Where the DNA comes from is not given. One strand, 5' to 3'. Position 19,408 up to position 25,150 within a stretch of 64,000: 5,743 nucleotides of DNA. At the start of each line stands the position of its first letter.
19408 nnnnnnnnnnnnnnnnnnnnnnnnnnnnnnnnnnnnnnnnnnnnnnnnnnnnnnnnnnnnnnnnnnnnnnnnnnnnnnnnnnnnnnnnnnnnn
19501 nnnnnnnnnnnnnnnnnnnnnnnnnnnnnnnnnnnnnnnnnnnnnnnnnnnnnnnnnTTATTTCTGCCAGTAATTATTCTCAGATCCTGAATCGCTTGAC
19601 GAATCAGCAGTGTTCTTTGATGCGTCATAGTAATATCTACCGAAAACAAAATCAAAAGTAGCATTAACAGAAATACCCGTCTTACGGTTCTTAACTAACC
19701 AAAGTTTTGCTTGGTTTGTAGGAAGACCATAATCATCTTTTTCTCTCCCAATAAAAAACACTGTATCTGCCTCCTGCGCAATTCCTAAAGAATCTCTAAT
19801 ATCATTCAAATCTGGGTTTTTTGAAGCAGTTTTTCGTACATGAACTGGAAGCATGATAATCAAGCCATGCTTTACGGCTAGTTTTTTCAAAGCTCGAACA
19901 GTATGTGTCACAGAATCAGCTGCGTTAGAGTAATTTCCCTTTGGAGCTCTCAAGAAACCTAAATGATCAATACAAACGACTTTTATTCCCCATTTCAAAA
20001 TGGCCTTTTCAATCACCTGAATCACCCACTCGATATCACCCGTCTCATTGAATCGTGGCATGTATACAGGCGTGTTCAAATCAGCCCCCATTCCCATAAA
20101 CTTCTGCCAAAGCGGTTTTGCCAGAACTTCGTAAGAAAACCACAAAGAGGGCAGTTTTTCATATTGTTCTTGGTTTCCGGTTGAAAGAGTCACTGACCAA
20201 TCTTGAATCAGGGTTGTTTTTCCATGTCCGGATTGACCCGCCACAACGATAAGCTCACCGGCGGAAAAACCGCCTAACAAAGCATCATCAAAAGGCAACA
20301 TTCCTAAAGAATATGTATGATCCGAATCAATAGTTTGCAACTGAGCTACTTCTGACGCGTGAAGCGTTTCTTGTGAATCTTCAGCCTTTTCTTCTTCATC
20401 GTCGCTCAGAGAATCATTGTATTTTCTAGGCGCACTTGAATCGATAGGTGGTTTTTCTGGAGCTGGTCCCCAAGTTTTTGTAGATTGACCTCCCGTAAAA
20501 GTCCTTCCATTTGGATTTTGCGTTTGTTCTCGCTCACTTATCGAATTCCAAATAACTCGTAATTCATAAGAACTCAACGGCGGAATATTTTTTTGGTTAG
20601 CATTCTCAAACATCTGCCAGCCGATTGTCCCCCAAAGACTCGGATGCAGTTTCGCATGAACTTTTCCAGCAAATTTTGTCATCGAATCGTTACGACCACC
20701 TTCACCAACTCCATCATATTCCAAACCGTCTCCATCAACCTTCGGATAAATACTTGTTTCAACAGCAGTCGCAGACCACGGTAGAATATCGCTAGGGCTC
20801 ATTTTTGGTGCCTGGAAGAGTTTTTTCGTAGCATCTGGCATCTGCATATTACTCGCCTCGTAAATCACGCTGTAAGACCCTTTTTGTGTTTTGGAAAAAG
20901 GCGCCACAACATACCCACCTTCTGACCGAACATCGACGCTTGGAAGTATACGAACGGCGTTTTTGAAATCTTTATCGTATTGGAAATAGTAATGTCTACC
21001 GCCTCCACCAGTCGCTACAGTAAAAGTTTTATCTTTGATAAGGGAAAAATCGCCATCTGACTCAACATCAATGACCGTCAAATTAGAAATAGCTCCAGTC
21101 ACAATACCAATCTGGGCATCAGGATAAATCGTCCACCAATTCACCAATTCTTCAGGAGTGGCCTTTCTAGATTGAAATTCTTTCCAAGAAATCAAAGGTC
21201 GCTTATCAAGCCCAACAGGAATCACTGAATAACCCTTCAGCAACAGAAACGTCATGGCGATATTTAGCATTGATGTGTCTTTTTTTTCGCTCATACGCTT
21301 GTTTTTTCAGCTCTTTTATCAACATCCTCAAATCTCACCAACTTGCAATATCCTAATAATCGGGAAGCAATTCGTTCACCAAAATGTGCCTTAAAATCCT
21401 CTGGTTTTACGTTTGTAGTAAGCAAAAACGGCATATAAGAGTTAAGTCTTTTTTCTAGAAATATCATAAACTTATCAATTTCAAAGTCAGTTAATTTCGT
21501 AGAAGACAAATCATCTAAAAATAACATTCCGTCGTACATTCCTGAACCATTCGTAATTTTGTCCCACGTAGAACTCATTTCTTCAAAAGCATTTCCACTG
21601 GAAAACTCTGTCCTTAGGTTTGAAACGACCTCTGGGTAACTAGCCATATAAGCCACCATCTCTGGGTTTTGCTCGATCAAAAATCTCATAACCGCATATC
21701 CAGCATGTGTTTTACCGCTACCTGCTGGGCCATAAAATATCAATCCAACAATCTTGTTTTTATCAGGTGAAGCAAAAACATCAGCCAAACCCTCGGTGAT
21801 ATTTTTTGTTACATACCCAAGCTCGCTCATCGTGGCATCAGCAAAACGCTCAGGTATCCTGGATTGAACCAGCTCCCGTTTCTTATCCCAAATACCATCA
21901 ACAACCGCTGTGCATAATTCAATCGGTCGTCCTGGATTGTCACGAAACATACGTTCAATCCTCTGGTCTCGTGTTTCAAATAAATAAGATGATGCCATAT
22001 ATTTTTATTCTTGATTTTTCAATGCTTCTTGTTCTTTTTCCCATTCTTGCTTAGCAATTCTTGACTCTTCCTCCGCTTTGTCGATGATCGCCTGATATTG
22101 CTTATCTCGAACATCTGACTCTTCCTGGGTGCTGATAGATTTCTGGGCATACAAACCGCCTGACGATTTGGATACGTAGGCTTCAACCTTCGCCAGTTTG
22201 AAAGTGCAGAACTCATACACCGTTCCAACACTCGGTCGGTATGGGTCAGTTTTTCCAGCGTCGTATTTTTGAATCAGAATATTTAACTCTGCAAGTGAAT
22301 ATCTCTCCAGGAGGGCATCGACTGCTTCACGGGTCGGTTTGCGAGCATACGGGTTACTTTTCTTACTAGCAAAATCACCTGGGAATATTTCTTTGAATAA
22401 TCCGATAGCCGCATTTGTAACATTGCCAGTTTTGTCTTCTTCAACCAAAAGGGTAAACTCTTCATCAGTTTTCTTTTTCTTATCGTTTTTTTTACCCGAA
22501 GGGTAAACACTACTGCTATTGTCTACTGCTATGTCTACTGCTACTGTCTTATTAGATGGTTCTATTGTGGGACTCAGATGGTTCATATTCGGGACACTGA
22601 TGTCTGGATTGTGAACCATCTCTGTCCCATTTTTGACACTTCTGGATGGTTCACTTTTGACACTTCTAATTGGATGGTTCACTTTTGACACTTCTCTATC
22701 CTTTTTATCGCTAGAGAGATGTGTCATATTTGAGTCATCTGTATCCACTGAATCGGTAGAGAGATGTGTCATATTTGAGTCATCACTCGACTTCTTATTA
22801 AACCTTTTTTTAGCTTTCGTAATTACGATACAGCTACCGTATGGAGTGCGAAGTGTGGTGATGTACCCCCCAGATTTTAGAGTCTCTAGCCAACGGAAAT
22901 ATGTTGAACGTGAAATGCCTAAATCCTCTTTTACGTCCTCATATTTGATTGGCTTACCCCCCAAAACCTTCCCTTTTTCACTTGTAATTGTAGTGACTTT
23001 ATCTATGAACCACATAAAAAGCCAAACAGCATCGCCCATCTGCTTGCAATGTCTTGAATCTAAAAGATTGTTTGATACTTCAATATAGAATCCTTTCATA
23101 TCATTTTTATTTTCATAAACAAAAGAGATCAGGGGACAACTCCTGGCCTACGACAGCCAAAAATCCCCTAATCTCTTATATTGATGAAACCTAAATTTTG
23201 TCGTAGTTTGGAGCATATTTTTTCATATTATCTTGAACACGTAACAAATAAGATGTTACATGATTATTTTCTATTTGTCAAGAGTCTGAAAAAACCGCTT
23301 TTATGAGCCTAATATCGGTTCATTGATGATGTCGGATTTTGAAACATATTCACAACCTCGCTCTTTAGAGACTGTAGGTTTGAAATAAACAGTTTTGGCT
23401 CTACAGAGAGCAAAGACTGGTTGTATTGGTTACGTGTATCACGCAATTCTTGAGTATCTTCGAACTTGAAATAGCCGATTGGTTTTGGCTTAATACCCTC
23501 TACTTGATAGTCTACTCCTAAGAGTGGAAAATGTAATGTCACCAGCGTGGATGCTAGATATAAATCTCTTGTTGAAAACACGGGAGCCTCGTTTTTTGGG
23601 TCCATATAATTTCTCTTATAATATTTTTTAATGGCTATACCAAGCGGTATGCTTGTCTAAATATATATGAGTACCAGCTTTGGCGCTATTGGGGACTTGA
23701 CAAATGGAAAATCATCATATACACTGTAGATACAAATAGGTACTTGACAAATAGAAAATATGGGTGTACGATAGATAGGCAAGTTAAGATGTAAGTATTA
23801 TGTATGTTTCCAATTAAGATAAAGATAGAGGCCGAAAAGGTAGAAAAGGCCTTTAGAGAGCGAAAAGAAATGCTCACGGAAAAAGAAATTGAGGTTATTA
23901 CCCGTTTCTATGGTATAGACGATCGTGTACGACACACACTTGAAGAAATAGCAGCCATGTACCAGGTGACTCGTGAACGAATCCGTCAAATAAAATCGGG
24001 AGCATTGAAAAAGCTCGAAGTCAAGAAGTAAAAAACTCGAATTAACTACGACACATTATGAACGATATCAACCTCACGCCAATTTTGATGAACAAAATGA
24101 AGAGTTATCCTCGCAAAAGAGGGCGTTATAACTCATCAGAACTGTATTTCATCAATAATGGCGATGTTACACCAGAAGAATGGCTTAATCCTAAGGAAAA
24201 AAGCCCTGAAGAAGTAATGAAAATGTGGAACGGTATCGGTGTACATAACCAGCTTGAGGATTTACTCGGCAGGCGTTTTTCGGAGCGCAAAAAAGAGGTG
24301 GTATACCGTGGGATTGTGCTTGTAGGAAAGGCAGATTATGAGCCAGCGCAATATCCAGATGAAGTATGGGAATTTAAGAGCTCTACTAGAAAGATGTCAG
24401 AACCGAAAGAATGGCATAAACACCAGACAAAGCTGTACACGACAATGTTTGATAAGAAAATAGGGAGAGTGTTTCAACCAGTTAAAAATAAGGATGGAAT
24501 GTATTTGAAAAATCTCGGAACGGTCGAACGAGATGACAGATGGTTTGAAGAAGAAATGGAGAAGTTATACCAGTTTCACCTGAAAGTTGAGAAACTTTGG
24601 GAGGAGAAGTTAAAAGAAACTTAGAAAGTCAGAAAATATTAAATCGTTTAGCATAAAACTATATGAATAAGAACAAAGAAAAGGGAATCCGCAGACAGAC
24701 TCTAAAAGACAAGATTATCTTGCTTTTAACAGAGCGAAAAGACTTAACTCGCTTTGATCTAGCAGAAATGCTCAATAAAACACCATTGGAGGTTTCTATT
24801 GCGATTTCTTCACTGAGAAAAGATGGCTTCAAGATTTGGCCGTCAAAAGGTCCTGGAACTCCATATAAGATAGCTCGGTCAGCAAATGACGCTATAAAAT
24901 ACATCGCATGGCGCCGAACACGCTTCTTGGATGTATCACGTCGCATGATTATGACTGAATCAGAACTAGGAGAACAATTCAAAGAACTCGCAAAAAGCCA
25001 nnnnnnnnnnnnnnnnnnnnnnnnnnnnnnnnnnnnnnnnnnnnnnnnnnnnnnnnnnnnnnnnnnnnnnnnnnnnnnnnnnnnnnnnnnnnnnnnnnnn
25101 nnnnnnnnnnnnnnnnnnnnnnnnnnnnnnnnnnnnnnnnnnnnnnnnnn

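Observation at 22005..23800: Iteron-like repeats inside the initiator gene plus a divergent promoter hub: candidate origin of replication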

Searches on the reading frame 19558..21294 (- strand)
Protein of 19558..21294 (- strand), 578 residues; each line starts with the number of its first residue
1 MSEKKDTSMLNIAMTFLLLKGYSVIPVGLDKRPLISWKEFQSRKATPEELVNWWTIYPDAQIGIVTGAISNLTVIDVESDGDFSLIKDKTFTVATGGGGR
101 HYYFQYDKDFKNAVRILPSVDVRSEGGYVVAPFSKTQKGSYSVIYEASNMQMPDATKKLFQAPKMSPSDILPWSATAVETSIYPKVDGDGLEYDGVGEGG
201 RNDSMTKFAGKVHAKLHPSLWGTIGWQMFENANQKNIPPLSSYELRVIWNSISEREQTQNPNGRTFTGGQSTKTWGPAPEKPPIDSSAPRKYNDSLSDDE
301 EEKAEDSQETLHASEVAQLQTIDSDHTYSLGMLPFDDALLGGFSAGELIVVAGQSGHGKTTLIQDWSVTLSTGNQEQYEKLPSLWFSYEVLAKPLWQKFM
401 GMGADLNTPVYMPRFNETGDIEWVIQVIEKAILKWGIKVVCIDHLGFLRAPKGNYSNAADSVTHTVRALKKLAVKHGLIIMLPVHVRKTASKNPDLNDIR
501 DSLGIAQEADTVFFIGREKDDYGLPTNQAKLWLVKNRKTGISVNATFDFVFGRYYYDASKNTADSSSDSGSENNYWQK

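Call 5: search_protein_families(library=pfam, proteins=[window:19558-21294:-], max_evalue=0.01)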
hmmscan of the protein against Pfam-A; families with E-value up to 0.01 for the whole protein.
window:19558-21294:- (578 aa): 6 families
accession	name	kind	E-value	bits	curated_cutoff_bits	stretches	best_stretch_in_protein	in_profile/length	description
PF09250.16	Prim-Pol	-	8.4e-21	75.5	22.8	1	19-151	6-154/158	Bifunctional DNA primase/polymerase, N-terminal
PF03796.21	DnaB_C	-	7.7e-19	68.5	27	2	434-541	127-239/255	DnaB-like helicase C terminal domain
PF13481.12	AAA_25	-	2.6e-15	57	27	1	339-490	25-194/195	AAA domain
PF06745.19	ATPase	-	1.7e-07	31.3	26.6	1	335-474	8-156/231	KaiC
PF08708.16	PriCT_1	-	7.2e-05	22.7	21.1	1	195-257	7-66/67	Primase C terminal 1 (PriCT-1)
PF05729.18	NACHT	-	0.0037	17.5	26.7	1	348-381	2-35/167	NACHT domain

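Call 6: search_protein_families(library=phrogs, proteins=[window:19558-21294:-], max_evalue=0.001)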
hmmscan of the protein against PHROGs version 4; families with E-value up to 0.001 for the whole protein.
window:19558-21294:- (578 aa): 13 families
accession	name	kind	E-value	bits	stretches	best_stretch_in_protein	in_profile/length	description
phrog_19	-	DNA, RNA and nucleotide metabolism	2.9e-35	123.2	1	319-555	319-579/621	DnaB-like replicative helicase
phrog_239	-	DNA, RNA and nucleotide metabolism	1.2e-24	88.3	1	328-553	341-595/801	DNA primase/helicase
phrog_695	-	DNA, RNA and nucleotide metabolism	6.7e-17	62.5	1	11-264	10-275/704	DNA polymerase/primase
phrog_1156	-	DNA, RNA and nucleotide metabolism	3.9e-15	56.5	1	12-156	15-184/855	DNA primase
phrog_906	-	DNA, RNA and nucleotide metabolism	4.1e-14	53.3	2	93-149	171-232/872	DNA polymerase/primase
phrog_243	-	DNA, RNA and nucleotide metabolism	8.8e-13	48.8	1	437-543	143-248/273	DnaB-like replicative helicase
phrog_5852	-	DNA, RNA and nucleotide metabolism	1.4e-12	48.5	1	47-152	123-236/242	DNA polymerase/primase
phrog_3022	-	DNA, RNA and nucleotide metabolism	6.4e-08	32.5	1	37-148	54-168/788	DNA primase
phrog_5177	-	DNA, RNA and nucleotide metabolism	3.4e-06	26.2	0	3-135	14-159/876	DNA polymerase/primase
phrog_8337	-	DNA, RNA and nucleotide metabolism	8.3e-06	26.4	1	309-415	31-131/273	DNA repair protein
phrog_11530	-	unknown function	3.4e-05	24.8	1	437-556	33-155/184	-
phrog_97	-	other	3.5e-05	24.2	1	322-366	44-93/506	UvsX-like recombinase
phrog_1883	-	DNA, RNA and nucleotide metabolism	0.0001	21.7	1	194-252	190-245/756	DNA helicase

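Call 73: search_dna_similar(query=window:19558-21294:-, collection=phages, mode=protein, max_rows=12, max_evalue=1e-10)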
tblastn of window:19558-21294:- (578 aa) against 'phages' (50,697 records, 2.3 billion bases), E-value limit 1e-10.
Records with a match: 54; places in all: 55; records where one place covers at least 80% of the query: 1.
Best place of each record, by identity: <60% 54.
By first word of the organism name: Streptococcus 40; Pseudoalteromonas 4; Caudoviricetes 3; Vibrio 3; Bacteriophage 1; Enterococcus 1; Roseobacter 1; Methanosarcina 1.
By host as written in the record: - 5; Streptococcus thermophilus 3; Streptococcus thermophilus STCH_16 2; Streptococcus pneumoniae 08B03577 2; Streptococcus pneumoniae 09B07772 2; Streptococcus pneumoniae 08B07540 2; Streptococcus suis 8067 2; Pseudoalteromonas sp. 2; and 33 more.
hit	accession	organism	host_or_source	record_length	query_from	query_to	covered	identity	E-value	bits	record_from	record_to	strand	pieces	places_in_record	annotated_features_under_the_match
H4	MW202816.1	Caudoviricetes sp.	Manatee Spring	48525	9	569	97%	23.6%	3e-11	73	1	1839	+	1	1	replicative helicase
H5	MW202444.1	Bacteriophage sp.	Manatee Spring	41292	42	373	57%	26.7%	4e-13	79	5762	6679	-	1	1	regulatory protein repA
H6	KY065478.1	Streptococcus phage IPP38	Streptococcus pneumoniae GA47373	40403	3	257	44%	29.5%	8e-12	75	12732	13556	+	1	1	hypothetical protein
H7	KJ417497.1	Streptococcus phage Spn1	Streptococcus pneumoniae P1121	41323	3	257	44%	29.5%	2e-11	73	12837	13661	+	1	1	putative replication protein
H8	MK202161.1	Streptococcus phage CHPC1282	Streptococcus thermophilus STCH_16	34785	8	257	43%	30.0%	2e-12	76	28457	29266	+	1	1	replication protein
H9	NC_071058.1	Streptococcus phage CHPC1282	Streptococcus thermophilus STCH_16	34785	8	257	43%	30.0%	2e-12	76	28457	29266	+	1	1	replication protein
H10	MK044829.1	Streptococcus phage 109751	-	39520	3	257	44%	29.3%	4e-11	72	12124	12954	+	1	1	hypothetical protein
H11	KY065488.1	Streptococcus phage IPP50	Streptococcus pneumoniae 12F/3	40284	3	257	44%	29.3%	4e-11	72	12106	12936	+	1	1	hypothetical protein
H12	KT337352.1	Streptococcus phage phiARI0460-1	Streptococcus pneumoniae 08B03577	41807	3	257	44%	29.2%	8e-12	74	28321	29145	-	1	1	Prim-Pol domain protein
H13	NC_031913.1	Streptococcus phage phiARI0460-1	Streptococcus pneumoniae 08B03577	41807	3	257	44%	29.2%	8e-12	74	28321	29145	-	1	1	DNA polymerase/primase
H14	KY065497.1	Streptococcus phage IPP61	Streptococcus pneumoniae 18C/3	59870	3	257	44%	29.2%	1e-11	74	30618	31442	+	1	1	hypothetical protein (x2)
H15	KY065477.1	Streptococcus phage IPP37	Streptococcus pneumoniae USA22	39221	3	257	44%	29.2%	2e-11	74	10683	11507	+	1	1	hypothetical protein (x2)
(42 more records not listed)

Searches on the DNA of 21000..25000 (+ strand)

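Call 7: search_dna_similar(query=window:21000-25000:+, collection=phages, mode=near, max_rows=20)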
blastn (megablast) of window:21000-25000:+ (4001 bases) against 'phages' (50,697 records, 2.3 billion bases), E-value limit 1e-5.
No match.

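Call 46: search_rna_families(source=window, start=21500, end=24500, threshold=evalue, max_evalue=1)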
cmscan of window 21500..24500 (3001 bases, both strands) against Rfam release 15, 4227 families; matches with E-value up to 1: 1.
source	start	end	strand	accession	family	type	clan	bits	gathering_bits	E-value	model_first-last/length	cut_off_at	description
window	21982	22041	-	RF01675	CrcZ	Gene; sRNA;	-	16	95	0.2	1-398/398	no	Pseudomonas sRNA CrcZ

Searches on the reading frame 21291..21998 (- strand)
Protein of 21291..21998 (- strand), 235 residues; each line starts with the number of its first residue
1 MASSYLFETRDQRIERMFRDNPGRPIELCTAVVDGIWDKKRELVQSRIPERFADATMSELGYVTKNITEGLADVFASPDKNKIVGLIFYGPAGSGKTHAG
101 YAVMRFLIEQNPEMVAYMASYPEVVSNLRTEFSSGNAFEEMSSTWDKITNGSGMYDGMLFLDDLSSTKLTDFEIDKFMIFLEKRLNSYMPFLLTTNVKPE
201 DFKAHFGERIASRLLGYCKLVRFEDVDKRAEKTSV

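Call 5: search_protein_families(library=pfam, proteins=[window:21291-21998:-], max_evalue=0.01)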
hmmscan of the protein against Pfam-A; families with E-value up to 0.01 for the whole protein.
window:21291-21998:- (235 aa): 2 families
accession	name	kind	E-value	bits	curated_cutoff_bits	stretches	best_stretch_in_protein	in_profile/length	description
PF01695.23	IstB_IS21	-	0.001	19.1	24.1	1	86-210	95-207/238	IstB-like ATP binding protein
PF00004.35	AAA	-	0.0058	17.5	21.2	1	86-209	1-122/131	ATPase family associated with various cellular activities (AAA)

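Call 6: search_protein_families(library=phrogs, proteins=[window:21291-21998:-], max_evalue=0.001)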
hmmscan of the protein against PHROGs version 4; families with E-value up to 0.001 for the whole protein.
window:21291-21998:- (235 aa): 3 families
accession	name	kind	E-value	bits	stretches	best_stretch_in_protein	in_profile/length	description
phrog_50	-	DNA, RNA and nucleotide metabolism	9.6e-24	85.3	1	42-232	324-513/570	DnaC-like helicase loader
phrog_3277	-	DNA, RNA and nucleotide metabolism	1.9e-18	67.8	1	80-233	7-157/168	DnaC-like helicase loader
phrog_26922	-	DNA, RNA and nucleotide metabolism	2.4e-07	32.3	1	158-233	14-89/92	DnaC-like helicase loader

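Call 76: search_protein_families(library=ncbifam, proteins=[window:21291-21998:-], max_evalue=0.01)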
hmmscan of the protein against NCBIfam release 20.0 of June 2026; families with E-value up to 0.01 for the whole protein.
window:21291-21998:- (235 aa): 9 families
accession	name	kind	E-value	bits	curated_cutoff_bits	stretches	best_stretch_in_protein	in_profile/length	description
NF005992.0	PRK08116.1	subfamily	5.8e-24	84.7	189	1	80-232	111-255/269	hypothetical protein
NF005304.0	PRK06835.1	equivalog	4.2e-20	72.1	215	1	65-232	166-323/330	ATP-binding protein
NF005378.0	PRK06921.1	subfamily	1.4e-07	30.9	207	1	83-219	117-245/266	hypothetical protein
NF006505.0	PRK08939.1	equivalog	1.7e-07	30.9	228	1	43-207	111-270/306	primosomal protein DnaI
NF038214.1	IS21_help_AAA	equivalog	2.4e-06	27.4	200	1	86-210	93-205/232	IS21-like element helper ATPase IstB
NF005931.1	PRK07952.1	equivalog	0.00022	20.9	357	1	75-223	91-232/246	replicative helicase loader DnaC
NF009043.0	PRK12377.1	subfamily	0.0013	18.4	389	1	82-215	100-223/248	ATP-binding protein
TIGR00362.1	DnaA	equivalog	0.002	17.3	343.9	1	74-214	129-258/437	chromosomal replication initiator protein DnaA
NF001154.0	PRK00149.3-3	equivalog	0.0021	17.1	410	1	84-214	151-273/462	chromosomal replication initiator protein DnaA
